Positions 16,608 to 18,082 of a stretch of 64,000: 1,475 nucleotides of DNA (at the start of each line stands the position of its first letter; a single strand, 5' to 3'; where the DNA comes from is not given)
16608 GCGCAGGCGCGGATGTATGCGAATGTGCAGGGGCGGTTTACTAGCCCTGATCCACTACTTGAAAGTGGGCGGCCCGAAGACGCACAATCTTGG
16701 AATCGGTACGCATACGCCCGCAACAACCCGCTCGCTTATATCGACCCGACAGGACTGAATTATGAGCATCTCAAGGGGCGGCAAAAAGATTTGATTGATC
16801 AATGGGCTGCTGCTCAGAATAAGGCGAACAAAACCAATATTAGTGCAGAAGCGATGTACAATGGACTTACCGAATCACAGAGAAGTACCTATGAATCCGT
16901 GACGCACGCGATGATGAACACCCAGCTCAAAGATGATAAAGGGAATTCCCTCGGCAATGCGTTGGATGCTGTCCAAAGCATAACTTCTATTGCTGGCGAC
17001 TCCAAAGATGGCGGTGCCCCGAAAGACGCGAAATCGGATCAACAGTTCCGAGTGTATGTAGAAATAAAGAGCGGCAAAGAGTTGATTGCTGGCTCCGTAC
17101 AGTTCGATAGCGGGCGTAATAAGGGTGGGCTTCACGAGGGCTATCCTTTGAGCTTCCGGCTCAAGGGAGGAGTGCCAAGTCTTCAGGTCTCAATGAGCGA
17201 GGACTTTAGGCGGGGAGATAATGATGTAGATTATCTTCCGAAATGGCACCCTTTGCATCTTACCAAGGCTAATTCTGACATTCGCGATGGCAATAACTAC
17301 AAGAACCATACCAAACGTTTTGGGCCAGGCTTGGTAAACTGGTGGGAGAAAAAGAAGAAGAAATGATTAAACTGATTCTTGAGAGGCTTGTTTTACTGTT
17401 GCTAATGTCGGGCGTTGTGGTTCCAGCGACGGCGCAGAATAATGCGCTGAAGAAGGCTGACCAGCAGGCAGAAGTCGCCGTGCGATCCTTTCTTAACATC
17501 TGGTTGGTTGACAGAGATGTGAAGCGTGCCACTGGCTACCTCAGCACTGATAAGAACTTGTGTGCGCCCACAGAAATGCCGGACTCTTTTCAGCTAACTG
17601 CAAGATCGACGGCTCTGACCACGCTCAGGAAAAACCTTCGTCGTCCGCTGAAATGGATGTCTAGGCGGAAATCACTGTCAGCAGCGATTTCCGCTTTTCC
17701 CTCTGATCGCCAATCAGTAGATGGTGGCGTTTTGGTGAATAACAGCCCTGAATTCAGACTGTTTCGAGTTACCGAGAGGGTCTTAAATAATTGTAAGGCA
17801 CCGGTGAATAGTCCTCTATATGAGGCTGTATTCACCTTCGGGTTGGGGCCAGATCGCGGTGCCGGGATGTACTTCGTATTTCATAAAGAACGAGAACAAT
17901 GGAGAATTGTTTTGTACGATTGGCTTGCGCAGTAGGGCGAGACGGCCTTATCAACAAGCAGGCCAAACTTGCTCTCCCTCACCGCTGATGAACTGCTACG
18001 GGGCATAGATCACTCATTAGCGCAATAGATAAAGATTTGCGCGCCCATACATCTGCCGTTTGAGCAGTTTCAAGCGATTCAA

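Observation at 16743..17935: RHS-2 carries an unrecognised roughly 200-aa toxin tip, translationally coupled to a secreted NTF2-like protein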

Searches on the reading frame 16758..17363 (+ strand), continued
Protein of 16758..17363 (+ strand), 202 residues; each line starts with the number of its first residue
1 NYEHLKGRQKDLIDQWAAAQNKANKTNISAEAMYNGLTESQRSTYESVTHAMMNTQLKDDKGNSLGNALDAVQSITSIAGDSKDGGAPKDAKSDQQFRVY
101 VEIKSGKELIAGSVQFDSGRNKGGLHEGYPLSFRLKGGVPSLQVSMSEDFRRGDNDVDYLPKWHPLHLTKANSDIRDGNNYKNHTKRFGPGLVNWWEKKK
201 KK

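Call 48: fold_search(model_id=the predicted structure, library=viral)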
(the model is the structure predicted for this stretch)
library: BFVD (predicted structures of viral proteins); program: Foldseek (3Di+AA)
matches with E <= 10: 367; with E <= 0.001: 0
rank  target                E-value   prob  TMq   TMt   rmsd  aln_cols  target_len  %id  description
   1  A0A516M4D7            1.4e-01  0.13  0.18  0.26  15.1       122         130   10  (no name in the UniProt tables at hand)
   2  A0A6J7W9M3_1          3.2e-01  0.03  0.15  0.04  20.4       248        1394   13  Large polyvalent protein-associated domain-containing protein [uncultured Caudovirales phage]
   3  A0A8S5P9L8            3.8e-01  0.03  0.15  0.10  15.3       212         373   12  Recombination-associated protein [Siphoviridae sp. ct8Hx23]
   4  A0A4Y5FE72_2          4.3e-01  0.16  0.33  0.10  18.2       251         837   14  (no name in the UniProt tables at hand)
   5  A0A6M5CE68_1          5.8e-01  0.02  0.10  0.03  13.9        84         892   11  (no name in the UniProt tables at hand)
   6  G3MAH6                5.8e-01  0.01  0.11  0.12  17.2       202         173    6  Gp435 [Bacillus phage G]
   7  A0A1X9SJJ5            7.3e-01  0.25  0.20  0.49   4.4        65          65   12  Uncharacterized protein [Sulfolobus islandicus rod-shaped virus 9]
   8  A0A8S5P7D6            7.3e-01  0.15  0.17  0.25   5.2        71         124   11  Lipoprotein [Siphoviridae sp. ctmYS12]
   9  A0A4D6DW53            7.3e-01  0.08  0.22  0.26  14.2       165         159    9  Uncharacterized protein [Edwardsiella phage pEt-SU]
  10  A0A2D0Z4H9            7.8e-01  0.06  0.16  0.19  10.2        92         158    9  Single stranded DNA-binding protein [Vibrio phage JSF9]
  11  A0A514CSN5            8.3e-01  0.23  0.20  0.35   4.6        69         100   14  Uncharacterized protein [Achromobacter phage Motura]
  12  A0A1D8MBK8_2          8.3e-01  0.20  0.15  0.03   8.0        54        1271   11  (no name in the UniProt tables at hand)
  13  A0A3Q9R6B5            8.8e-01  0.06  0.10  0.15  10.2        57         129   14  (no name in the UniProt tables at hand)
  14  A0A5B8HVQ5            9.3e-01  0.04  0.16  0.22   9.9       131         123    8  Uncharacterized protein [Mimiviridae sp. ChoanoV1]
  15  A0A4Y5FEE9            9.9e-01  0.28  0.22  0.36   6.2        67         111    9  Uncharacterized protein [Lactobacillus phage 521B]
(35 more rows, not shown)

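Call 62: find_related_loci(query=A4, collection=metagenome_contigs, flank=4000)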
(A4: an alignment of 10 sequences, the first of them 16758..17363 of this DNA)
Query A4 (202 aa) in metagenome_contigs; peptide patterns used: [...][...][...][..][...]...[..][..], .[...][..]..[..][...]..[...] (x = any residue, [..] = any of these).
381 stretches matched a pattern; 40 encode a relative of the query (tblastn E <= 1e-3); 40 distinct loci.
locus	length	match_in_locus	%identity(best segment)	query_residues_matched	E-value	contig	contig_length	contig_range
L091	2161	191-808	65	1-199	5e-83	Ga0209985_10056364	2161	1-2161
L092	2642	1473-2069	50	1-202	9e-56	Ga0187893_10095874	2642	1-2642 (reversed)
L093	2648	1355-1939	40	2-197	4e-43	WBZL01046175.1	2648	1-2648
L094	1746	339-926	39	1-197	9e-44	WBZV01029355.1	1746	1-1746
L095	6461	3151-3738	40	2-198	3e-42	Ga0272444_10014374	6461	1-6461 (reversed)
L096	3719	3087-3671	41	2-196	2e-41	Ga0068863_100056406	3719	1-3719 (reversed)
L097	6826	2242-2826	40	2-196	9e-41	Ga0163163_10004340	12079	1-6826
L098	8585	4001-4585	37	2-197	1e-40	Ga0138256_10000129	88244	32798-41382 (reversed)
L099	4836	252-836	41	2-196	3e-40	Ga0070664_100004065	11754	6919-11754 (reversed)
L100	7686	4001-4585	37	1-196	2e-39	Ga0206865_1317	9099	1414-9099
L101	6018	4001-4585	37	1-196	2e-39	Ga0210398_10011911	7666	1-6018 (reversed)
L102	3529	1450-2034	40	2-196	2e-39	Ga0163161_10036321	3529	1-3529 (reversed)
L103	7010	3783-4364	40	2-196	2e-39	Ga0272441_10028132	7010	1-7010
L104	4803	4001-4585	36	1-196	2e-39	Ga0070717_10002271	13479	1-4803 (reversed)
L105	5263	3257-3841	39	2-196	6e-39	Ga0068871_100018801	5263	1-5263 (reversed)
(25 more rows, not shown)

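Call 66: search_protein_families(library=ncbifam, proteins=[P0038, P0016, P0014, P0007, P0013], max_evalue=1)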
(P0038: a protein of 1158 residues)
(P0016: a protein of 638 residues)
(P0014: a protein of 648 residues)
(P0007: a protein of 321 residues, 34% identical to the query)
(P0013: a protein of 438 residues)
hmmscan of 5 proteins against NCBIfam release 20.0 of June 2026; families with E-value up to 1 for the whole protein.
P0038 (1158 aa): 1 family
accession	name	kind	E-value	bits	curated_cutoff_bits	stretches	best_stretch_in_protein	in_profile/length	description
NF001124.0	PRK00139.1-2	equivalog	0.16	10.6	476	1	622-683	309-373/500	UDP-N-acetylmuramoyl-L-alanyl-D-glutamate--2,6-diaminopimelate ligase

P0016 (638 aa): 2 families
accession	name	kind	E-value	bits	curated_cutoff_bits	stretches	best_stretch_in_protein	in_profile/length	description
NF003343.0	PRK04358.1-4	equivalog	0.035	13.4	308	1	88-142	7-60/228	hypothetical protein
NF008206.2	PRK10966.1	equivalog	0.1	11.6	450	1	493-553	197-257/380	exonuclease subunit SbcD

P0014 (648 aa): 0 families

P0007 (321 aa): 0 families

P0013 (438 aa): 0 families

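Call 67: search_solved_structures(query=A2, max_evalue=10)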
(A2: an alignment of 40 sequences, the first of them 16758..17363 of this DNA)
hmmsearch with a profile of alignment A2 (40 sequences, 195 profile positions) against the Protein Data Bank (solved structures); distinct sequences matched with E-value up to 10: 0.
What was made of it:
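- On Described toxin domain families (Pfam Tox-*/Ntox*, NCBIfam, PADLOC): The profile of 40 sequences gave 0 hits against PDB (call 67).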

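Call 80: search_protein_families(library=pfam, alignment_id=A5, max_evalue=1)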
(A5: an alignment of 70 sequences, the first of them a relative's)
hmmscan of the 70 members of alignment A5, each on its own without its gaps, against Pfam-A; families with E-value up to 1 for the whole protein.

A. member 1, P0014 (648 aa): 1 family
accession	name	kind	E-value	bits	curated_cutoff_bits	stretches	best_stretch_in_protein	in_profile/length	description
PF14361.12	RsbRD_N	-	0.024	15.7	24.3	1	65-135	5-74/104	RsbT co-antagonist protein rsbRD N-terminal domain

B. families by the number of members that match (of 70 scanned): 25 families
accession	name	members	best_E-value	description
PF14361.12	RsbRD_N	6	0.02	RsbT co-antagonist protein rsbRD N-terminal domain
PF14534.12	DUF4440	3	0.075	Domain of unknown function (DUF4440)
PF09804.14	DENND11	1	0.022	DENN domain-containing protein 11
PF10280.14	Med11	1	0.022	Mediator complex protein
PF15725.10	RCDG1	1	0.028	Renal cancer differentiation gene 1 protein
PF01096.23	Zn_ribbon_TFIIS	1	0.038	Transcription factor S-II (TFIIS)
PF16156.12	DUF4864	1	0.042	Domain of unknown function (DUF4864)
PF24030.1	DUF7341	1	0.049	Domain of unknown function (DUF7341)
PF12124.13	bCoV_SUD_C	1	0.057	Betacoronavirus SUD-C domain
PF15040.11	Humanin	1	0.06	Humanin family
PF22953.2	SpnB_Rossmann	1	0.061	Polyketide synthase extender module SpnB, Rossmann fold domain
PF11025.13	GP40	1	0.072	Glycoprotein GP40 of Cryptosporidium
PF04286.17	DUF445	1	0.079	Protein of unknown function (DUF445)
PF05927.16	Penaeidin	1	0.079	Penaeidin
PF13211.12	DUF4019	1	0.11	Protein of unknown function (DUF4019)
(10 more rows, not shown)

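Call 83: search_protein_families(library=padloc, proteins=[window:16758-17363:+, P0016, P0007], max_evalue=1)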
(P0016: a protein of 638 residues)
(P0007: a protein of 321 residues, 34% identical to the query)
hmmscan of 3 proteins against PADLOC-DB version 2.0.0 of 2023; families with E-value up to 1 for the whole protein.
window:16758-17363:+ (202 aa): 0 families

P0016 (638 aa): 0 families

P0007 (321 aa): 0 families

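Call 84: search_protein_families(library=phrogs, proteins=[window:16758-17363:+, P0016, P0007], max_evalue=1)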
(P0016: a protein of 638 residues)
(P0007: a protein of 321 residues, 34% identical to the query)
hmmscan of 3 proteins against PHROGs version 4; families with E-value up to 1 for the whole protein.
window:16758-17363:+ (202 aa): 0 families

P0016 (638 aa): 0 families

P0007 (321 aa): 0 families

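Call 94: search_solved_structures(query=A5, max_evalue=10, show_alignments=2)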
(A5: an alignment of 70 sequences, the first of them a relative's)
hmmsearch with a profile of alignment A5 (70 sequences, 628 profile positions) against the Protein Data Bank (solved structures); distinct sequences matched with E-value up to 10: 1.
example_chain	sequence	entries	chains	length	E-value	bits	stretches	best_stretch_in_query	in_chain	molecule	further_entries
9uax_I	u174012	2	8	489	1.7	10.4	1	6-62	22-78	Vasodilator-stimulated phosphoprotein,Neuraminidase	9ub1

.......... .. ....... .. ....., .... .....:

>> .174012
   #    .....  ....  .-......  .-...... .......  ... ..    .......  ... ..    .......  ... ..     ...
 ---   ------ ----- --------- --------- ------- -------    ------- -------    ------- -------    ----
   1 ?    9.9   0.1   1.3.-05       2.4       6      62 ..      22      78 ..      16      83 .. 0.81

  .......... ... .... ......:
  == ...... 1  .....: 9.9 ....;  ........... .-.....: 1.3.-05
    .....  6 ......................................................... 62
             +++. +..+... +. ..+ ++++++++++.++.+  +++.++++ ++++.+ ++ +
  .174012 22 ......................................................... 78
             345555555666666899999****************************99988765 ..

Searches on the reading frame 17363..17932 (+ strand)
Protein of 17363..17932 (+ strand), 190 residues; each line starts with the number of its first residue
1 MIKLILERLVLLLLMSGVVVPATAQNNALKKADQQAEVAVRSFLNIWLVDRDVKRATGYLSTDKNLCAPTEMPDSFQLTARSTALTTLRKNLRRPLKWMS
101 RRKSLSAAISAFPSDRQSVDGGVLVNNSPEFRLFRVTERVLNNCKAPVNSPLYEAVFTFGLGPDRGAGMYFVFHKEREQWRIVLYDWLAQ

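Call 3: search_protein_families(library=pfam, proteins=[window:17363-17932:+], max_evalue=1)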
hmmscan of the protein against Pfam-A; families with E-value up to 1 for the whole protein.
window:17363-17932:+ (190 aa): 0 families

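Call 5: search_protein_families(library=ncbifam, proteins=[window:17363-17932:+], max_evalue=1)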
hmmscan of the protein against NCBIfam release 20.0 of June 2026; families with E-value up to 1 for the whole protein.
window:17363-17932:+ (190 aa): 0 families

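Call 7: search_solved_structures(query=window:17363-17932:+, max_evalue=10)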
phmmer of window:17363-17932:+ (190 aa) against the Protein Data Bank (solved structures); distinct sequences matched with E-value up to 10: 1.
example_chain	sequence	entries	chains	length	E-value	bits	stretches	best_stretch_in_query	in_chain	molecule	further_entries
7jl1_B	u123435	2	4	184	1.5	11.8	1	113-164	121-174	E3 ubiquitin-protein ligase RNF135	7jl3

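Call 13: find_homologous_proteins(query=window:17363-17932:+, max_evalue=0.01)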
Query window:17363-17932:+ (190 aa): 3 proteins with E <= 0.01 among 172 candidates.
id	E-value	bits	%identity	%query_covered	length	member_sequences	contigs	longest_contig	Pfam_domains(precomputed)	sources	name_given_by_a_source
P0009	1.6e-120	417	100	100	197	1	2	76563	-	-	-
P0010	6.2e-104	363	92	92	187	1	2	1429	-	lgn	-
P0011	1.2e-80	287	70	100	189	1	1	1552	-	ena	-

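Call 52: search_solved_structures(query=A3, max_evalue=10)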
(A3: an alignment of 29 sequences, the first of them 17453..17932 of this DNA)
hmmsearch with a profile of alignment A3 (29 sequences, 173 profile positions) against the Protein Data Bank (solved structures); distinct sequences matched with E-value up to 10: 3.
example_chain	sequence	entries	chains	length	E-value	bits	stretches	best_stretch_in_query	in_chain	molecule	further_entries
9tqb_B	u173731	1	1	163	0.15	15.3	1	29-83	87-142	BLOC-1-related complex subunit 6 C-terminal helix domain-containing protein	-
1hkx_A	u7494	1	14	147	1.9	11.7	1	155-170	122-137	CALCIUM/CALMODULIN-DEPENDENT PROTEIN KINASE TYPE II ALPHA CHAIN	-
5ig3_A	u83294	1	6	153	2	11.6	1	155-170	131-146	Calcium/calmodulin-dependent protein kinase type II subunit alpha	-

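Call 53: search_protein_families(library=pfam, alignment_id=A3, max_evalue=1)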
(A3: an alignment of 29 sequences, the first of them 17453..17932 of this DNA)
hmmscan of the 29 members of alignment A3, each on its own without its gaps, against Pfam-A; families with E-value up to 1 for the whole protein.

A. member 1, window:17453-17932:+ (160 aa): 0 families

B. families by the number of members that match (of 29 scanned): 5 families
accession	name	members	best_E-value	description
PF13474.12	SnoaL_3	1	0.0061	SnoaL-like domain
PF09804.14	DENND11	1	0.0062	DENN domain-containing protein 11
PF15725.10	RCDG1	1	0.0072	Renal cancer differentiation gene 1 protein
PF15956.11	DUF4760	1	0.11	Domain of unknown function (DUF4760)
PF04328.18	Sel_put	1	0.19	Selenoprotein, putative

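Call 56: find_encoding_contigs(protein=P0009, flank=3000, max_places=4)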
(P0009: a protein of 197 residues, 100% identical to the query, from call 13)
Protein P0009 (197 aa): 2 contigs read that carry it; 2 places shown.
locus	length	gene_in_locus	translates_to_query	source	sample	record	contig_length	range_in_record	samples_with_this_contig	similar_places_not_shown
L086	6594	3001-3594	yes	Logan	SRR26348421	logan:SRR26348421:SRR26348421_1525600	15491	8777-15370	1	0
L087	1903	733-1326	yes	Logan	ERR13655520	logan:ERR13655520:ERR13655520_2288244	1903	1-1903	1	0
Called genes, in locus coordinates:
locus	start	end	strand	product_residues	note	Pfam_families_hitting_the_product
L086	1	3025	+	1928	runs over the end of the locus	PF05593:RHS_repeat (faint), PF25023:TEN_YD-shell (weak)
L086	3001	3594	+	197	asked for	-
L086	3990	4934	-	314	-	PF06527:TniQ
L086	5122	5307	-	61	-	-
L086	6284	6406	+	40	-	-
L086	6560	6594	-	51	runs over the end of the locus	?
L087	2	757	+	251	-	?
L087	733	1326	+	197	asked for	-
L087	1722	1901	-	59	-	?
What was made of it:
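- On RHS/YD polymorphic toxin: TEN_YD-shell precomputed hit (call 56).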

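Call 57: find_encoding_contigs(protein=P0011, flank=5000, max_places=4)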
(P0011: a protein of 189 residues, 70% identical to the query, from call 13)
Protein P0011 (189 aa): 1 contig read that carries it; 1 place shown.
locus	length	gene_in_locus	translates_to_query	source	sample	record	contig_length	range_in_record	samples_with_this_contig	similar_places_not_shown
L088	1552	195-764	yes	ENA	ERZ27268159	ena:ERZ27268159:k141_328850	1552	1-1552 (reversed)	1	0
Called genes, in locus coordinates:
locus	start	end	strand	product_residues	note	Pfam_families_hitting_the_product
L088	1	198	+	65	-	?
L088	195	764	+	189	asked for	-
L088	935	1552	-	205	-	?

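Call 58: find_encoding_contigs(protein=P0010, flank=5000, max_places=4)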
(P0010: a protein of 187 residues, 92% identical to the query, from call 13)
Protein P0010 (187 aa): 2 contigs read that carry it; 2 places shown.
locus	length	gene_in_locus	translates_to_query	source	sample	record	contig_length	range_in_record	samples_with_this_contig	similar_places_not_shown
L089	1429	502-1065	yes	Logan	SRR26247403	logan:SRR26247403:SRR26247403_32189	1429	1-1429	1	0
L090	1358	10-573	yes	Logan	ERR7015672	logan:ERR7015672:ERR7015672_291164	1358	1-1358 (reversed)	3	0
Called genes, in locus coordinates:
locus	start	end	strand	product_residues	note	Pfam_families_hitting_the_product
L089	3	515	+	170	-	?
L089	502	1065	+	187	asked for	-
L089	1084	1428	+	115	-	?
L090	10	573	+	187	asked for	-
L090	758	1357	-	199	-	?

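Call 83: search_protein_families(library=padloc, proteins=[window:17363-17932:+], max_evalue=1)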
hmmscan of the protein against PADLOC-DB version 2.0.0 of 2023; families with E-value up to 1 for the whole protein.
window:17363-17932:+ (190 aa): 0 families

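Call 84: search_protein_families(library=phrogs, proteins=[window:17363-17932:+], max_evalue=1)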
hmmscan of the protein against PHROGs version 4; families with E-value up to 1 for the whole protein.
window:17363-17932:+ (190 aa): 1 family
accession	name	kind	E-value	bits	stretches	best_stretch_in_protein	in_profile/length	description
phrog_30805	-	unknown function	0.23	12.7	1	23-42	29-48/52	-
